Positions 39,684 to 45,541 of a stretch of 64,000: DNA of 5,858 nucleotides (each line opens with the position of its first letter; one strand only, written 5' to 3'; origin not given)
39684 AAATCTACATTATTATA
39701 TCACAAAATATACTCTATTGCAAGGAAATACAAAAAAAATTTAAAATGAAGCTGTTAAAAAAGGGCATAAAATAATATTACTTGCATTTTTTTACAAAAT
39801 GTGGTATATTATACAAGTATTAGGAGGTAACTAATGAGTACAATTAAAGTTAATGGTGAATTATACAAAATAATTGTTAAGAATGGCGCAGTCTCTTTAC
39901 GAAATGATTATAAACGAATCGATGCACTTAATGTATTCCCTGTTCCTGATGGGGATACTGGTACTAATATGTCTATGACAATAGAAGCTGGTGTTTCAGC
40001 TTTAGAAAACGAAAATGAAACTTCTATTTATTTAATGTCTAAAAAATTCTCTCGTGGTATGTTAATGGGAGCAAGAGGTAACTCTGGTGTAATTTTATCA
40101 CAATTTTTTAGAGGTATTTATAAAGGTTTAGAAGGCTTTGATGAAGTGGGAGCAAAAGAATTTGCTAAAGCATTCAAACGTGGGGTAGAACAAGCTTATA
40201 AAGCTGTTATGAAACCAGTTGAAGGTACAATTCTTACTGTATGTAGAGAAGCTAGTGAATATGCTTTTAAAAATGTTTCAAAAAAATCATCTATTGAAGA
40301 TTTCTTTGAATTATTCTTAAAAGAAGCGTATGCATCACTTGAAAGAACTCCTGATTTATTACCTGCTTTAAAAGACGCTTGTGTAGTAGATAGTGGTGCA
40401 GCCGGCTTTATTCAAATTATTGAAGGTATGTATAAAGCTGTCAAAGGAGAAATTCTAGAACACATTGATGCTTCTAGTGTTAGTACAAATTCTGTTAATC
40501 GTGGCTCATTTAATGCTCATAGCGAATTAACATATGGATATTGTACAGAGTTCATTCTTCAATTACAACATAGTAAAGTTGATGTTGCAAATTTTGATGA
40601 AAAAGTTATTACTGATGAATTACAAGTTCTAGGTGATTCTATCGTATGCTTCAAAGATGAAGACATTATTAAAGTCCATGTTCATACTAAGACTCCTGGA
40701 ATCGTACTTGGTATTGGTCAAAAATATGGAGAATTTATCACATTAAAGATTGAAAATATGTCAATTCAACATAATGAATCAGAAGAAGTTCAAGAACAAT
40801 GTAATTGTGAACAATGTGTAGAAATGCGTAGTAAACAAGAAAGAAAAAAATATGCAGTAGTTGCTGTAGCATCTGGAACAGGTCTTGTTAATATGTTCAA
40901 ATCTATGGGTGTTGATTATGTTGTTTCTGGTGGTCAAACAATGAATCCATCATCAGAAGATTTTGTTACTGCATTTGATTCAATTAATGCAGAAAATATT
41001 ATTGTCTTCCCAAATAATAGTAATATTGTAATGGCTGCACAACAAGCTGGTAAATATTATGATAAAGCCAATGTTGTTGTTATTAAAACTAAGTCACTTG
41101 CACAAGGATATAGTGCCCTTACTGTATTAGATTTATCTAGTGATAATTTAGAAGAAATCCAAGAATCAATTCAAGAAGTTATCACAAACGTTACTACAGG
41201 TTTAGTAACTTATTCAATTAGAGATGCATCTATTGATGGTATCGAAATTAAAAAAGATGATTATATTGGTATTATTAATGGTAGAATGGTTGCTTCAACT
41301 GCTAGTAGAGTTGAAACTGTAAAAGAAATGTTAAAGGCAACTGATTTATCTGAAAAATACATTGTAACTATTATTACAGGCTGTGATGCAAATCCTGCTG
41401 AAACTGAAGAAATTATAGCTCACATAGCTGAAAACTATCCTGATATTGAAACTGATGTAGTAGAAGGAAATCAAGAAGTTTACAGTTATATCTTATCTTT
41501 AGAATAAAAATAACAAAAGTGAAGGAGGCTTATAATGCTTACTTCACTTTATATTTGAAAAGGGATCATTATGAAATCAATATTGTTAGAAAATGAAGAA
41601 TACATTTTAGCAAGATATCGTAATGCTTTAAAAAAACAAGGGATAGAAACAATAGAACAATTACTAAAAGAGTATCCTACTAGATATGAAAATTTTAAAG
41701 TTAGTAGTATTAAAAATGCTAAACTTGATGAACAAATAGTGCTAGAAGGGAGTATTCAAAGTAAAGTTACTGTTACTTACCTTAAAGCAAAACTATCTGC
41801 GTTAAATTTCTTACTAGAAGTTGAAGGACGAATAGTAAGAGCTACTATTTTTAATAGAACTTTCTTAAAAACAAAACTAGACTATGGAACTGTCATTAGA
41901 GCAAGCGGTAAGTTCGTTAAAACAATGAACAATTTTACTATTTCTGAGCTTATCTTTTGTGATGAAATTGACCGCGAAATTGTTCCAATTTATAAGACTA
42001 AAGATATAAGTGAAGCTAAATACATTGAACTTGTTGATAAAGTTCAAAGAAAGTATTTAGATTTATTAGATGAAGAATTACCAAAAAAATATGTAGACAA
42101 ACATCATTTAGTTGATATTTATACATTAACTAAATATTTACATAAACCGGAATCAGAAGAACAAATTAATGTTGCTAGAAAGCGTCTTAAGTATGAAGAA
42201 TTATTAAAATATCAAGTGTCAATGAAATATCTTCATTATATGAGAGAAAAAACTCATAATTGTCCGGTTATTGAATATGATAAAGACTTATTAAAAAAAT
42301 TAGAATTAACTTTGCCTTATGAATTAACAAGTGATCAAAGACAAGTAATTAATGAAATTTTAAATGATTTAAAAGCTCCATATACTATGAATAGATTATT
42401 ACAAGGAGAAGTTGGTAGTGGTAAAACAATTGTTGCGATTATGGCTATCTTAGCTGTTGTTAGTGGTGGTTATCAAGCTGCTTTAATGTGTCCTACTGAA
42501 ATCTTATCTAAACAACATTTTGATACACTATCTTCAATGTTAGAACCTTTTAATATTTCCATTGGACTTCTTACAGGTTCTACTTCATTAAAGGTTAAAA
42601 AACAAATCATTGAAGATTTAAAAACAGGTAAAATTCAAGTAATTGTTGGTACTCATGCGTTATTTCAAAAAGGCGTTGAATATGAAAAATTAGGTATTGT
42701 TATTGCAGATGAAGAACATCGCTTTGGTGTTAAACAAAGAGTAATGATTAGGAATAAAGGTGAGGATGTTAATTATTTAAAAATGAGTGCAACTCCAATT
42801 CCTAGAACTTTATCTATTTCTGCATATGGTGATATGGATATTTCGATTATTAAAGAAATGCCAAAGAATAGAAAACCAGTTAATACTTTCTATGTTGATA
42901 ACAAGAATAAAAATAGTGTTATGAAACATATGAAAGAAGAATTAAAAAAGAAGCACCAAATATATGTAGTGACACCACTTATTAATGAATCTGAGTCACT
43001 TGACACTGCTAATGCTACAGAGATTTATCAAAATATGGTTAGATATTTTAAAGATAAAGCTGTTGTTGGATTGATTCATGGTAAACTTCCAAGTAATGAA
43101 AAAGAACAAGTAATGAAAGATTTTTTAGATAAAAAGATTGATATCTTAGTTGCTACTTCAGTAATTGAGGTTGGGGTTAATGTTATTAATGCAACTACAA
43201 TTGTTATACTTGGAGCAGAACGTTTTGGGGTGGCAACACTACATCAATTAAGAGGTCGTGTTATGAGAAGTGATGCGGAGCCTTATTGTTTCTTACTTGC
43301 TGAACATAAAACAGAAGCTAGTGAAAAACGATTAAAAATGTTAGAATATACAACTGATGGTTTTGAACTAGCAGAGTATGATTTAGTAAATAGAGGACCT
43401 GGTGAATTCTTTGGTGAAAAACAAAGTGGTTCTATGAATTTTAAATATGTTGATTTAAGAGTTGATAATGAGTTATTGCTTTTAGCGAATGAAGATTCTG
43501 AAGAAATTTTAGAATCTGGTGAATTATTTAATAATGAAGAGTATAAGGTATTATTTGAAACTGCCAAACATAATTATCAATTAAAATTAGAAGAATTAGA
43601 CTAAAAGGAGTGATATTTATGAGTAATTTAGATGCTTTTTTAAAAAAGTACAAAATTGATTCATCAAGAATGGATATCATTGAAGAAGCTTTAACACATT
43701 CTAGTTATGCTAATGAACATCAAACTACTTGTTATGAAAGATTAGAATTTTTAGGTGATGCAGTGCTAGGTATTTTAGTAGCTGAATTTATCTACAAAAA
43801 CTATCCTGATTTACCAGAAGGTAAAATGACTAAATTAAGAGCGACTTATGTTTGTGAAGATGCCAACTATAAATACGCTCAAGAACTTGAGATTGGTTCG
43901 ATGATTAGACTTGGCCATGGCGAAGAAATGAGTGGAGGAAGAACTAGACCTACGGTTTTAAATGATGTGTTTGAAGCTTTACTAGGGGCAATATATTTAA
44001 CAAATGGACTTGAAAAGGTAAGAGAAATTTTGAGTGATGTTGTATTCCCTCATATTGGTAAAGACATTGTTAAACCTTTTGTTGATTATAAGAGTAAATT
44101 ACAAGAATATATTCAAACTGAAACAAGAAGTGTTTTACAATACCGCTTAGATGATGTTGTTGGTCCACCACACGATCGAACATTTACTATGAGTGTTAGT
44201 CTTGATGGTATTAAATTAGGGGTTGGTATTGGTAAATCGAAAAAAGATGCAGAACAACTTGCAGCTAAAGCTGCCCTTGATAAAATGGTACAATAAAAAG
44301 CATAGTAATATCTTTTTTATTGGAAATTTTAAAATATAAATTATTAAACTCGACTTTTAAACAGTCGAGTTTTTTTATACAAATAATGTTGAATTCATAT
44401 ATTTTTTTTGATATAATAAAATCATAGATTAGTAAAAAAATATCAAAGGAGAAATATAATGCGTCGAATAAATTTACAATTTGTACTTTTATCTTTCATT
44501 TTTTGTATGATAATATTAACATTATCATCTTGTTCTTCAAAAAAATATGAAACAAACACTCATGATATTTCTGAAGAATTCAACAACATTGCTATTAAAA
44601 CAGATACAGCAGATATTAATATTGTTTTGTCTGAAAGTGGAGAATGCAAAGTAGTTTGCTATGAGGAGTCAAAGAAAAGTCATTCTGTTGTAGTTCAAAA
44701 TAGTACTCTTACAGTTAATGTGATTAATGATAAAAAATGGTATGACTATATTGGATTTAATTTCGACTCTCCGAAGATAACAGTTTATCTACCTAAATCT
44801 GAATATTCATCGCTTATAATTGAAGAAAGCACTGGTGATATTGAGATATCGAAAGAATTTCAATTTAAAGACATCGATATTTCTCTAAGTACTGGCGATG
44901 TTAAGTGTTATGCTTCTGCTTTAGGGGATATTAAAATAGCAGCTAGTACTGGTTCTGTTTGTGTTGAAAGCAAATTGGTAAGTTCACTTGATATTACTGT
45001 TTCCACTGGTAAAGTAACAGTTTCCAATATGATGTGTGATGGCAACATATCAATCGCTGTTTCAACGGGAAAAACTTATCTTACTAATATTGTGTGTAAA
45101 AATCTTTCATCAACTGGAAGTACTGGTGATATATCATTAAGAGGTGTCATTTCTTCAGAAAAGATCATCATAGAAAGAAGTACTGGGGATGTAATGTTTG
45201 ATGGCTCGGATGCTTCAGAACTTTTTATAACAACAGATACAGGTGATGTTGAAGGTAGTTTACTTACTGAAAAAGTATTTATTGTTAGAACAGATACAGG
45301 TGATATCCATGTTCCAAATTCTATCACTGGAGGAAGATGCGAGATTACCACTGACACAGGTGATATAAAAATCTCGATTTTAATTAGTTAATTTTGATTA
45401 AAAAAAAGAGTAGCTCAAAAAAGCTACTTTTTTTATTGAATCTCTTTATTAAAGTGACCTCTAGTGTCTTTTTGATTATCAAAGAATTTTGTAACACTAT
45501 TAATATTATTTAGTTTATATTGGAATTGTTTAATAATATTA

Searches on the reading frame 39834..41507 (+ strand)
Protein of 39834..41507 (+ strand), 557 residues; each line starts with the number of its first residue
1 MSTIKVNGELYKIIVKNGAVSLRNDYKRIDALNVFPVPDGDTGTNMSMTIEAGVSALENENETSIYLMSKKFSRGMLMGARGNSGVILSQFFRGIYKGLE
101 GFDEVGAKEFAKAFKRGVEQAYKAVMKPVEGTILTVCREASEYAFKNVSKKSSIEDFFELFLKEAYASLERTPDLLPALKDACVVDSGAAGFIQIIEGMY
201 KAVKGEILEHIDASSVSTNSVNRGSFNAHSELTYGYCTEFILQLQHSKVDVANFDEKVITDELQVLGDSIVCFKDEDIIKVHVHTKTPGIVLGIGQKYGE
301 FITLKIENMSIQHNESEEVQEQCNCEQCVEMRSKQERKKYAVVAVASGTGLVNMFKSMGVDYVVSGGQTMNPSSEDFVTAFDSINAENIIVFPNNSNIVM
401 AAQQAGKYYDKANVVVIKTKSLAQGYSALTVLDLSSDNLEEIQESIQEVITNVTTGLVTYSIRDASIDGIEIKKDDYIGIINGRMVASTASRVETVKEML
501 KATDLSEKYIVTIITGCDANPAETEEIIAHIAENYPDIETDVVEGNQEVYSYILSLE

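Call 13: search_protein_families(library=pfam, proteins=[window:39834-41507:+], max_evalue=0.001)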
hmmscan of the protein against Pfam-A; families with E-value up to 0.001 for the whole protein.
window:39834-41507:+ (557 aa): 3 families
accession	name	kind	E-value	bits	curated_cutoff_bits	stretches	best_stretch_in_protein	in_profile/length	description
PF13684.11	FakA-like_C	-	1.2e-68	231.2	23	1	341-557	1-216/216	Fatty acid kinase subunit A-like, C-terminal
PF02734.22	Dak2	-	4.8e-44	150.8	27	1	36-200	1-173/174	DAK2 domain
PF21645.3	FakA-like_M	-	5.5e-27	93.8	24.9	1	233-315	1-79/80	Fatty acid kinase subunit A-like, middle domain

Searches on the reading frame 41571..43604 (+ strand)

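Call 13: search_protein_families(library=pfam, proteins=[window:41571-43604:+], max_evalue=0.001)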
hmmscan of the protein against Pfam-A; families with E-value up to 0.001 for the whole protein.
window:41571-43604:+ (677 aa): 6 families
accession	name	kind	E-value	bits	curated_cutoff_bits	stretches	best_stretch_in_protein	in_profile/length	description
PF00270.35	DEAD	-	1.2e-24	87.3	26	1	253-413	1-163/167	DEAD/DEAH box helicase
PF00271.37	Helicase_C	-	4.4e-24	85.3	23.5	1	453-567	5-109/110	Helicase conserved C-terminal domain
PF04851.21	ResIII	-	1.9e-12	47.8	22.5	1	250-409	2-162/164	Type III restriction enzyme, res subunit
PF19833.4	RecG_dom3_C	-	8.9e-11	42.1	26.8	1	594-666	1-74/87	ATP-dependent DNA helicase RecG, domain 3, C-terminal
PF22590.2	Cas3-like_C_2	-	6.5e-06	26.8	27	1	480-568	13-105/106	CRISPR-associated nuclease/helicase Cas3, C-terminal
PF17191.10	RecG_wedge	-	1e-05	25.6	23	1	18-148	14-148/162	RecG wedge domain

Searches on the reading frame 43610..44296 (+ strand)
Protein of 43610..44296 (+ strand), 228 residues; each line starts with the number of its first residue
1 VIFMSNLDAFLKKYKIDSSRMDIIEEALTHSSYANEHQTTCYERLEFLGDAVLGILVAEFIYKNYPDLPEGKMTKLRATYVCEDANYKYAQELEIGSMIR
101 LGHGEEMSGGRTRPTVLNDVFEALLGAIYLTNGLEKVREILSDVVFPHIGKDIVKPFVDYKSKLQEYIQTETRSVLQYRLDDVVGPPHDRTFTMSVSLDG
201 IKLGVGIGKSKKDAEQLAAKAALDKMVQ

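Call 13: search_protein_families(library=pfam, proteins=[window:43610-44296:+], max_evalue=0.001)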
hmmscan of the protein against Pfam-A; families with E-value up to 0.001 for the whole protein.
window:43610-44296:+ (228 aa): 3 families
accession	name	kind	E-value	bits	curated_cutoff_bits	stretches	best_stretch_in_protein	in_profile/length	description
PF14622.11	Ribonucleas_3_3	-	1.8e-37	128.8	35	1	23-146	4-125/128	Ribonuclease-III-like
PF00636.31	Ribonuclease_3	-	2.3e-24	86.5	27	1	43-133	1-102/102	Ribonuclease III domain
PF00035.32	dsrm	-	1.5e-18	67.6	23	1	160-225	1-65/66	Double-stranded RNA binding motif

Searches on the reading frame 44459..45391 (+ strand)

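Call 13: search_protein_families(library=pfam, proteins=[window:44459-45391:+], max_evalue=0.001)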
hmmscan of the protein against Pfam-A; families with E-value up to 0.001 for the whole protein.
window:44459-45391:+ (310 aa): 1 family
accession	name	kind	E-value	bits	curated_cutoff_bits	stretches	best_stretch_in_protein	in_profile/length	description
PF13349.12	DUF4097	-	1.4e-28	100.4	22.9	2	41-196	1-159/247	Toastrack DUF4097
